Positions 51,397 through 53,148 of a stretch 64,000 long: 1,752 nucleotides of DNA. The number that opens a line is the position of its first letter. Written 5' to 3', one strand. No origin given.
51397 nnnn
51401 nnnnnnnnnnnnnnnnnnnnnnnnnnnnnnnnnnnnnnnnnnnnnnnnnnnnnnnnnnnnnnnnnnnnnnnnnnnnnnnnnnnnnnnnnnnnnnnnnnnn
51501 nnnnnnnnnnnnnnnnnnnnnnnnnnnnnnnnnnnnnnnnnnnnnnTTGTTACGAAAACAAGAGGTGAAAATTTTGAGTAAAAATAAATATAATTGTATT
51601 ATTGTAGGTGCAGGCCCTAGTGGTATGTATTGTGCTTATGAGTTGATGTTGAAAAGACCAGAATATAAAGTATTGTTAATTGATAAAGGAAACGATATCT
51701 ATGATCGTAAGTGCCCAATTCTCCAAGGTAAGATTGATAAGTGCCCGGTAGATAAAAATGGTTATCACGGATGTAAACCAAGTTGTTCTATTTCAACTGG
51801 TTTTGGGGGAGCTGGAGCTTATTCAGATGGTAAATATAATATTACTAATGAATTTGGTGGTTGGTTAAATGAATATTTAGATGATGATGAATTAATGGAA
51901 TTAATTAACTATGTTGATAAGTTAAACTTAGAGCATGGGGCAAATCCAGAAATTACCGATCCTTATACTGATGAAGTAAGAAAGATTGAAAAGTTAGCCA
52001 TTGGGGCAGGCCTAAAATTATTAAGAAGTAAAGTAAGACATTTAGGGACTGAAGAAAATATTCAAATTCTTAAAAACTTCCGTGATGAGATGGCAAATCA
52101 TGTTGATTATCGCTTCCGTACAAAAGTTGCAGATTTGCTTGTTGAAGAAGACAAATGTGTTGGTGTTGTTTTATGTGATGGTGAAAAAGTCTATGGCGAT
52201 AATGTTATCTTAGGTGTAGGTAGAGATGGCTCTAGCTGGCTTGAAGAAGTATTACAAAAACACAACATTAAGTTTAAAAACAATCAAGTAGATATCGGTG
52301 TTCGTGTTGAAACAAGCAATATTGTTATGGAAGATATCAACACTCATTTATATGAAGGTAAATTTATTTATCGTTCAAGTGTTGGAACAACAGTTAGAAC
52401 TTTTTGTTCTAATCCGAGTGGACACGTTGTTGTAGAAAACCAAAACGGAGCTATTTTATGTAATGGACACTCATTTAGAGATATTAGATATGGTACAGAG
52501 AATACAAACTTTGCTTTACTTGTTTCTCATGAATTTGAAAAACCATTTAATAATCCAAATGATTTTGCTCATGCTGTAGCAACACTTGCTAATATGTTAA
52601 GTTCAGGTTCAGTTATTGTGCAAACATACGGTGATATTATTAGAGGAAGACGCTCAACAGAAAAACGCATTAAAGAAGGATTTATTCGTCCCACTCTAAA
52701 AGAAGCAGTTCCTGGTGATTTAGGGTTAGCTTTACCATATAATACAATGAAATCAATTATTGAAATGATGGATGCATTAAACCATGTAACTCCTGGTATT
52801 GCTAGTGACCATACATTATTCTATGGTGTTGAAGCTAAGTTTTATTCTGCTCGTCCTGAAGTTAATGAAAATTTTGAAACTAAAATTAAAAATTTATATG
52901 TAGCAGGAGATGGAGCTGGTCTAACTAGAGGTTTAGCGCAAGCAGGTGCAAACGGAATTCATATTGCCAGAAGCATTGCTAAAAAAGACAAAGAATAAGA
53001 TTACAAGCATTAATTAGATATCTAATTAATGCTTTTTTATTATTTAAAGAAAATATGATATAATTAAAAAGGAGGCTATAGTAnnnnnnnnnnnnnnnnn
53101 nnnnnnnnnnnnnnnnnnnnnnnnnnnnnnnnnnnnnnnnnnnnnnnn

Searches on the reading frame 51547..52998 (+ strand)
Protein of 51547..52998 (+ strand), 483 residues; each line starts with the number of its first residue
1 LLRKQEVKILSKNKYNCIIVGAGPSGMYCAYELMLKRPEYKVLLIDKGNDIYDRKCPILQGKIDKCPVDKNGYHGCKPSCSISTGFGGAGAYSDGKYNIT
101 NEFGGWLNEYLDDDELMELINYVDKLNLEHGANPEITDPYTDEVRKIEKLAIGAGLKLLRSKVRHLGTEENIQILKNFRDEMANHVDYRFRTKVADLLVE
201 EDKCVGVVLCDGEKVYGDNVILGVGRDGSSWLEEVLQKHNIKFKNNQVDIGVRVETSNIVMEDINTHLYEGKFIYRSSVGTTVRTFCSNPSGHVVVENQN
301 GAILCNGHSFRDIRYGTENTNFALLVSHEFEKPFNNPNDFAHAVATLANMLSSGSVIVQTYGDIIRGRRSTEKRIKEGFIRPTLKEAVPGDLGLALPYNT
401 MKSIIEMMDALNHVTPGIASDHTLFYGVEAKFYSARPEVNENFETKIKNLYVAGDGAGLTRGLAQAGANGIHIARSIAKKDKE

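Call 90: search_protein_families(library=pfam, proteins=[window:51547-52998:+], max_evalue=0.00001)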
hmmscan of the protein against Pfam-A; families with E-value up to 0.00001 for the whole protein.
window:51547-52998:+ (483 aa): 6 families
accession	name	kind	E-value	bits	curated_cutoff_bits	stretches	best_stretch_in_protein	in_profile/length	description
PF07992.20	Pyr_redox_2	-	6e-11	42.7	26.1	0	15-57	1-41/291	Pyridine nucleotide-disulphide oxidoreductase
PF01134.28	GIDA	-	1.3e-09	38.1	22.1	0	389-480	301-386/391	Glucose inhibited division protein A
PF21688.3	FAD-depend_C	-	9.3e-08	32.9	27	1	272-431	35-196/197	FAD-dependent protein, C-terminal domain-like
PF03486.20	HI0933_like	-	3.1e-07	30.5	50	0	16-51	2-35/244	HI0933-like protein Rossmann domain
PF00890.30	FAD_binding_2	-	5.9e-07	29.5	20.4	0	18-49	3-32/414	FAD binding domain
PF13450.12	NAD_binding_8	-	1.1e-06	29.3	21.9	1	19-51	1-31/68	NAD(P)-binding Rossmann-like domain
